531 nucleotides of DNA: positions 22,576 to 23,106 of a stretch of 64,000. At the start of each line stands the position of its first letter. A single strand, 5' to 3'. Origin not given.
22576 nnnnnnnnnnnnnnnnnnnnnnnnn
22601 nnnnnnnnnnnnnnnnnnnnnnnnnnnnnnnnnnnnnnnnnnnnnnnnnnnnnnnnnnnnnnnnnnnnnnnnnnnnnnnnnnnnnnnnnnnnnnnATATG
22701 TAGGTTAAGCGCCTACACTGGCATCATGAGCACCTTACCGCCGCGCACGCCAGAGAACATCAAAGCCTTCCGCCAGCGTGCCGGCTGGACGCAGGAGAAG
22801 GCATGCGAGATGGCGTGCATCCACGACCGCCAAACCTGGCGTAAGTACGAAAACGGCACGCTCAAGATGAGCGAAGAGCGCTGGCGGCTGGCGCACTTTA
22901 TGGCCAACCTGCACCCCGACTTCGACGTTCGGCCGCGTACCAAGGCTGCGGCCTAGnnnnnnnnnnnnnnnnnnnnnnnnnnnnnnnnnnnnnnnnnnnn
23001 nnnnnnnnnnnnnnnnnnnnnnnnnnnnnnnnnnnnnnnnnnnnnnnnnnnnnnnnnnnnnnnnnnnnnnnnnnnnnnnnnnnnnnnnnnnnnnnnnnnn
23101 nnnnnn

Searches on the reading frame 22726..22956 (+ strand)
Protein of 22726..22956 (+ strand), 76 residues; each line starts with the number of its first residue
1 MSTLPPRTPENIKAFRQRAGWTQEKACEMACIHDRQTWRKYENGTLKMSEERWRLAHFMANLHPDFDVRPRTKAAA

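Call 14: search_protein_families(library=pfam, max_evalue=0.01, proteins=[window:22726-22956:+])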
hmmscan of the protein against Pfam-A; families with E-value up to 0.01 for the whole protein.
window:22726-22956:+ (76 aa): 2 families
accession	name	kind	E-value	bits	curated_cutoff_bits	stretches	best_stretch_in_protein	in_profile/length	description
PF13560.12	HTH_31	-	1.1e-06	29.3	27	1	13-54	7-48/64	Helix-turn-helix domain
PF01381.28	HTH_3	-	0.00038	20.9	23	1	12-45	1-33/55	Helix-turn-helix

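Call 15: search_protein_families(library=phrogs, max_evalue=0.01, proteins=[window:22726-22956:+])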
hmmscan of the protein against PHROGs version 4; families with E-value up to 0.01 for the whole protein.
window:22726-22956:+ (76 aa): 2 families
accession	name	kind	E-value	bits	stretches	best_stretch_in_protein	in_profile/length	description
phrog_3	-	transcription regulation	2.1e-07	32.1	1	7-61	88-138/430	transcriptional repressor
phrog_6106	-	unknown function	9.6e-06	26.3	1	12-49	15-51/194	-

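Call 23: find_related_loci(query=window:22726-22956:+, collection=viral_contigs, flank=6000)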
Query window:22726-22956:+ (76 aa) in viral_contigs; peptide patterns used: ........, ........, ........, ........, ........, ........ (x = any residue, [..] = any of these).
6 stretches matched a pattern, but none encodes a relative of the query by tblastn (E <= 1e-3).

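Call 25: find_homologous_proteins(query=window:22726-22956:+)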
Query window:22726-22956:+ (76 aa): 1 proteins with E <= 0.001 among 1 candidates.
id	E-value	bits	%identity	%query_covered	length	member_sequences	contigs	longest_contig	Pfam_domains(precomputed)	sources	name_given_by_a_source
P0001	5.9e-47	175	100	100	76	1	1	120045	PF13560.13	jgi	jgi:transcriptional regulator with XRE-family HTH domain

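Call 26: find_encoding_contigs(protein=P0001, flank=10000, max_places=4)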
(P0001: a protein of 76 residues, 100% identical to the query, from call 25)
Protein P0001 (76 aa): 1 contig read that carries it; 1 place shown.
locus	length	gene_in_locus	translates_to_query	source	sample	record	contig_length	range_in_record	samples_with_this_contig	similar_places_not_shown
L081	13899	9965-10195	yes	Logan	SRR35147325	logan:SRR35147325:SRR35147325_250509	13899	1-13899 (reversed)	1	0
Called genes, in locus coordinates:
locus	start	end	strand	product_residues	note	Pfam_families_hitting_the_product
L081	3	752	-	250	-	?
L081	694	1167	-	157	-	PF05119:Terminase_4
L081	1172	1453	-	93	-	PF01844:HNH (weak)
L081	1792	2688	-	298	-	PF01844:HNH (faint)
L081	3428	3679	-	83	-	-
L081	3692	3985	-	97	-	-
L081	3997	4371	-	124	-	-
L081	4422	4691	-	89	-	-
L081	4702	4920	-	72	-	-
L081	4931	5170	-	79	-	-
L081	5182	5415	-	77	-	-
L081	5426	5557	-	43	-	-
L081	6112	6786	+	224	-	-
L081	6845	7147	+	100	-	-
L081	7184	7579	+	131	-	-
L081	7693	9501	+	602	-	-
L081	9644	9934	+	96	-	-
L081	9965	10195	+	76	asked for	PF13560:HTH_31 (weak)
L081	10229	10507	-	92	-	-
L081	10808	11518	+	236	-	-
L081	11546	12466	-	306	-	-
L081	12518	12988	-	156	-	-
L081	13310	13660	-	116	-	-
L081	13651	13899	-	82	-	?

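Call 38: search_solved_structures(query=window:22726-22956:+, max_evalue=1, show_alignments=3)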
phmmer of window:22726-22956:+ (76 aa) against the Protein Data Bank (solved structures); distinct sequences matched with E-value up to 1: 10.
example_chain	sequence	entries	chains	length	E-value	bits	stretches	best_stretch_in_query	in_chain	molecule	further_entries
7xi5_A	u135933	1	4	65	0.19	15.6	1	5-57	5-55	Transcriptional regulator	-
5i4j_A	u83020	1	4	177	0.58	14.1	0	16-61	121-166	Ferritin, Dps family protein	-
5hjh_A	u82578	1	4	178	0.59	14.1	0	16-61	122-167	Ferritin, Dps family protein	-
5hjf_A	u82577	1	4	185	0.62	14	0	16-61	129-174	Ferritin, Dps family protein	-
1z3u_A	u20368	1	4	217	0.69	13.8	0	6-62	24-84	Angiopoietin-2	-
2gy7_A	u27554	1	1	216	0.7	13.8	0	6-62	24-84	Angiopoietin-2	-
1z3s_A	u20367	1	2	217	0.7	13.8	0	6-62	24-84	Angiopoietin-2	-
4jzc_A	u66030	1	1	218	0.71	13.8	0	6-62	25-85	Angiopoietin-2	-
2vxx_A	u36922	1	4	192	0.78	13.7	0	13-61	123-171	STARVATION INDUCED DNA BINDING PROTEIN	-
4zfg_A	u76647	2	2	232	0.79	13.7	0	6-62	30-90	Angiopoietin-2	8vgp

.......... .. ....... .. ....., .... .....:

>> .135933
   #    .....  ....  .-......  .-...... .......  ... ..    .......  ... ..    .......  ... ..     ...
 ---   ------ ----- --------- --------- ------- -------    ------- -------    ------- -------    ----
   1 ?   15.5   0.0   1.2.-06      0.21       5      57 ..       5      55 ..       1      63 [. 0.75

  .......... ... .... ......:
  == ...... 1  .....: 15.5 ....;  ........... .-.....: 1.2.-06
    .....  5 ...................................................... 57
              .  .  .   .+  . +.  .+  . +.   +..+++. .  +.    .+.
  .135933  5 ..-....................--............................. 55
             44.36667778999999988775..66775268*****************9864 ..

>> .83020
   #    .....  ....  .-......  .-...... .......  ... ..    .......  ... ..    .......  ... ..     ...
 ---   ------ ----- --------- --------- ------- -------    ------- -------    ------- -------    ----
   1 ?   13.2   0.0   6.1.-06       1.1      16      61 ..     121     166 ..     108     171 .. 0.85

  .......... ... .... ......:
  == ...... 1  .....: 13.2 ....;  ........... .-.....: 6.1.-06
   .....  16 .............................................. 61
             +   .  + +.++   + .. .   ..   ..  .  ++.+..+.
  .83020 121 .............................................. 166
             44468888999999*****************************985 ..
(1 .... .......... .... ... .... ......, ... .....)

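Call 58: search_protein_representatives(protein=window:22726-22956:+)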
Query: 76 residues. Proteins with E-value up to 0.001 (for the whole library): 80; up to 1e-10: 5; up to 1e-30: 1. The best 80 are listed.
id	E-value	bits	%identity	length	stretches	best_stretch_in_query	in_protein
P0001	1.9e-47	174.5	100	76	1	1-76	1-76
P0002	1.6e-19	85.8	33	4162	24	14-70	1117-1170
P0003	8.2e-12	61.3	37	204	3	3-57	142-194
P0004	2.8e-11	59.6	32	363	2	5-72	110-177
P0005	4.0e-11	59.1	40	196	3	7-58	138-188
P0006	1.0e-09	54.7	32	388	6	10-54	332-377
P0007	2.4e-09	53.5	41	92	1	1-66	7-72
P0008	7.6e-09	51.9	33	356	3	8-57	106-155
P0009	1.1e-08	51.4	35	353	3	6-55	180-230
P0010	1.4e-08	51.0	37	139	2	8-62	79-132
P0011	2.0e-08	50.5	38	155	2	8-62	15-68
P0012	5.1e-08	49.2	42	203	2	8-69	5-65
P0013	1.8e-07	47.5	39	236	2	8-60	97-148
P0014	4.3e-07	46.3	33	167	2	3-67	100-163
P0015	1.1e-06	45.0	40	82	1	2-73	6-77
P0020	3.9e-06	43.3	41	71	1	4-67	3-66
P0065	2.2e-04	37.7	35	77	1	4-66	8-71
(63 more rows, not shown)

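Call 66: search_protein_families(library=ncbifam, max_evalue=0.01, proteins=[window:22726-22956:+, P0007, P0065, P0020])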
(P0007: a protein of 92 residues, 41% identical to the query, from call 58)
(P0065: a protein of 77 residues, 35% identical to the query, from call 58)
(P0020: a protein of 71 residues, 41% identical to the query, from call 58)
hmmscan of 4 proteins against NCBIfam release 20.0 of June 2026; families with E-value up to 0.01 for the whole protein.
window:22726-22956:+ (76 aa): 3 families
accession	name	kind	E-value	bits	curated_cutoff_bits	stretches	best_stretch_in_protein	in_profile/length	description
NF040522.1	VC1465_fam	subfamily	7e-05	22.9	70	1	12-59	1-47/111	VC1465 family Xer recombination activation factor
TIGR03830.1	CxxCG_CxxCG_HTH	subfamily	0.00014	21.7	61.8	1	8-56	66-113/127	type II TA system antitoxin MqsA family protein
NF041951.1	phage_RstR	subfamily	0.00023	21.4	80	1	9-47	4-41/108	RstR family transcriptional repressor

P0007 (92 aa): 2 families
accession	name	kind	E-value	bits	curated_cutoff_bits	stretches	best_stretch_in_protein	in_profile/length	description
TIGR03830.1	CxxCG_CxxCG_HTH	subfamily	0.00059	19.6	61.8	1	14-61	66-112/127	type II TA system antitoxin MqsA family protein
NF041951.1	phage_RstR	subfamily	0.0061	16.8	80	1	17-55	6-43/108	RstR family transcriptional repressor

P0065 (77 aa): 2 families
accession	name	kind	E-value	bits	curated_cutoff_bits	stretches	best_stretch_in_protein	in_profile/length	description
TIGR03830.1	CxxCG_CxxCG_HTH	subfamily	2.1e-05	24.3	61.8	1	12-70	66-121/127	type II TA system antitoxin MqsA family protein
NF040522.1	VC1465_fam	subfamily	0.0074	16.3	70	1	18-65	2-48/111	VC1465 family Xer recombination activation factor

P0020 (71 aa): 3 families
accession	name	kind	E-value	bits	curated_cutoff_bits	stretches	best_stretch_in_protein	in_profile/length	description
NF040522.1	VC1465_fam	subfamily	5.3e-05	23.2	70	1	12-58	2-47/111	VC1465 family Xer recombination activation factor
TIGR03830.1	CxxCG_CxxCG_HTH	subfamily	0.0001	22.1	61.8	1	7-66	66-123/127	type II TA system antitoxin MqsA family protein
NF041951.1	phage_RstR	subfamily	0.00019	21.7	80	1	8-46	4-41/108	RstR family transcriptional repressor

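Call 79: search_solved_structures(query=A2, max_evalue=0.1, show_alignments=2)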
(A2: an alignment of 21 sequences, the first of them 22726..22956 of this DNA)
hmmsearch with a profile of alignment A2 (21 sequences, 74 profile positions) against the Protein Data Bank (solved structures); distinct sequences matched with E-value up to 0.1: 28.
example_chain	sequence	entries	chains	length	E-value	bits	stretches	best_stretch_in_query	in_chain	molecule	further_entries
7xi5_A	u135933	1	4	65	2.6e-15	59.3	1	6-63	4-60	Transcriptional regulator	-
9vt3_A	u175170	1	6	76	1.6e-06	31.1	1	8-57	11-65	Aca3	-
2b5a_A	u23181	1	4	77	4e-05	26.7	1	11-50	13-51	C.BclI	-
4yba_A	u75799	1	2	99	4.6e-05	26.4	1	2-51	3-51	Regulatory protein C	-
7t8i_A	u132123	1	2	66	9.2e-05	25.5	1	12-50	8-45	Phage element (ICEBs1)transcriptional regulator (Xre family)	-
3fmy_A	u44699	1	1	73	0.00012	25.1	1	1-65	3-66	HTH-type transcriptional regulator MQSA (ygiT/b3021)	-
8tac_A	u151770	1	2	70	0.0003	23.8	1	11-50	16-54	DBP48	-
7t5u_A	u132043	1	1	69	0.00032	23.8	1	11-41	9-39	Helix-turn-helix domain-containing protein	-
2kz8_A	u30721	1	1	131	0.001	22.1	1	4-58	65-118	Uncharacterized HTH-type transcriptional regulator ygiT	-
3gn5_A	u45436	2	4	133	0.0011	22.1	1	4-58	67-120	HTH-type transcriptional regulator MQSA (YGIT/b3021) | Uncharacterized HTH-type transcriptional regulator ygiT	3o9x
28tn_A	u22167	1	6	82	0.002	21.2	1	12-50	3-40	lambda repressor-like protein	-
3lfp_A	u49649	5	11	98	0.0042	20.2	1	12-50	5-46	Csp231I C protein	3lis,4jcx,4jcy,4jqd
4ghj_A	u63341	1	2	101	0.0064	19.6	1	11-51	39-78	Probable transcriptional regulator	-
4yg1_A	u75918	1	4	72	0.01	18.9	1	11-43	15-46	Antitoxin HipB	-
4z5h_A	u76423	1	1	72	0.011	18.8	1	11-43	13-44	Antitoxin HipB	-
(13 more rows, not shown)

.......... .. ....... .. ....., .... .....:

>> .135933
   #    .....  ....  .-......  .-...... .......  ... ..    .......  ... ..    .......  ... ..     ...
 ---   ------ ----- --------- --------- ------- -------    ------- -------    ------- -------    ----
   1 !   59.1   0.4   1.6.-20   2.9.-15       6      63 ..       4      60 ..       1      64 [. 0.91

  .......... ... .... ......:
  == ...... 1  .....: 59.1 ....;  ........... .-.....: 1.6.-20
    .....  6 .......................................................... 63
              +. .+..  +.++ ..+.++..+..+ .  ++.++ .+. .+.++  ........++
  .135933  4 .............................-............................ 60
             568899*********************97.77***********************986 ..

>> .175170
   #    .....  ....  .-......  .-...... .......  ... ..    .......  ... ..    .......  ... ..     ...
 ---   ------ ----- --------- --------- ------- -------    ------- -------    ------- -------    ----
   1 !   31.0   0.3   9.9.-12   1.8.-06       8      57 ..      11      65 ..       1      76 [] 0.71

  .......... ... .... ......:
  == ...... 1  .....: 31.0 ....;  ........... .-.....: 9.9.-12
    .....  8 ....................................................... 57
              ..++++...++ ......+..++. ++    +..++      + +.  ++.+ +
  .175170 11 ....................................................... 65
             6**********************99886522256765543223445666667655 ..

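Call 91: predict_structure(alignment_id=A4)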
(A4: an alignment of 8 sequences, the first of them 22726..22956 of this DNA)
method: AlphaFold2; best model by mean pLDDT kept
length: 76 residues; sequences in the alignment: 8
mean_pLDDT: 83.0   pTM: 0.66
mean pLDDT of the five models: 83.0, 81.6, 81.4, 81.3, 80.1
residues with pLDDT >= 90: 39; 70-90: 24; 50-70: 6; < 50: 7
segments of 3 or more residues with pLDDT < 50: 72-76
pLDDT, mean of each block of 10 residues (from residue 1): 82 92 91 90 92 90 67 45
secondary structure, 60 per line:
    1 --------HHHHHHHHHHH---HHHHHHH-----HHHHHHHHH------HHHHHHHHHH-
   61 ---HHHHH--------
elements in order: H9-19 H23-29 H35-43 H50-59 H64-68

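Call 99: fold_search(model_id=the predicted structure, library=pdb)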
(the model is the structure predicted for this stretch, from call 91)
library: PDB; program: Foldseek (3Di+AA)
matches with E <= 10: 447; with E <= 0.001: 0
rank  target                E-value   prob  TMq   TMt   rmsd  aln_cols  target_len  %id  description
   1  4yba_B                1.0e-02  1.00  0.61  0.60   1.6        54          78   30  The structure of the C.Kpn2I controller protein (released 2016-03-02)
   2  4yba_A                1.4e-02  1.00  0.60  0.59   1.7        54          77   30  The structure of the C.Kpn2I controller protein (released 2016-03-02)
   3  7xi5_A                2.7e-02  1.00  0.67  0.87   2.2        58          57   24  Anti-CRISPR-associated Aca10 (released 2023-02-22)
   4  6rnz_A                2.7e-02  1.00  0.62  0.70   1.4        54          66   20  Crystal structure of the N-terminal HTH DNA-binding domain of the essential repressor DdrO from radiation-resistant De (released 2019-10-09)
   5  3g5g_N                2.9e-02  1.00  0.61  0.62   2.0        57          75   19  Crystal Structure of the Wild-Type Restriction-Modification Controller Protein C.Esp1396I (released 2009-08-25)
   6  1b0n_A                3.2e-02  1.00  0.56  0.43   7.3        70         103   14  SINR PROTEIN/SINI PROTEIN COMPLEX (released 1999-01-13)
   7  3vk0_A                3.4e-02  1.00  0.62  0.54   5.8        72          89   18  Crystal Structure of hypothetical transcription factor NHTF from Neisseria (released 2012-03-14)
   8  4i8t_B                3.6e-02  1.00  0.64  0.64   5.1        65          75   20  C.Esp1396I bound to a 19 base pair DNA duplex (released 2013-09-11)
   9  6h4c_D                3.9e-02  1.00  0.64  0.35   4.6        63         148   22  A polyamorous repressor: deciphering the evolutionary strategy used by the phage-inducible chromosomal islands to spre (released 2019-08-28)
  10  9u9g_B                3.9e-02  1.00  0.55  0.54   5.9        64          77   22  Crystal structure of antitoxin HipB from Pseudomonas fluorescens 2P24 (released 2026-04-01)
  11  3g5g_M                4.1e-02  1.00  0.62  0.62   1.9        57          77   19  Crystal Structure of the Wild-Type Restriction-Modification Controller Protein C.Esp1396I (released 2009-08-25)
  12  3fmy                  4.1e-02  1.00  0.59  0.67   3.1        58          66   21  Structure of the C-terminal domain of the E. coli protein MQSA (YgiT/b3021) (released 2010-01-12)
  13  7t5u                  4.1e-02  1.00  0.61  0.69   5.2        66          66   21  Structure of E. coli MS115-1 CapH N-terminal domain (released 2022-09-14)
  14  8ezt_B                4.1e-02  1.00  0.57  0.60   3.4        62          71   14  Crystal structure of HipB(Lp) from Legionella pneumophila (released 2023-09-27)
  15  3vk0_C                4.1e-02  1.00  0.60  0.53   7.2        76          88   17  Crystal Structure of hypothetical transcription factor NHTF from Neisseria (released 2012-03-14)
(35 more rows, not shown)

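Call 117: search_dna_similar(query=window:22726-22956:+, collection=phages, mode=protein, max_evalue=0.001, max_rows=10)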
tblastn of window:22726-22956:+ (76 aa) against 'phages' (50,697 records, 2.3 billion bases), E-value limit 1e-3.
No match.
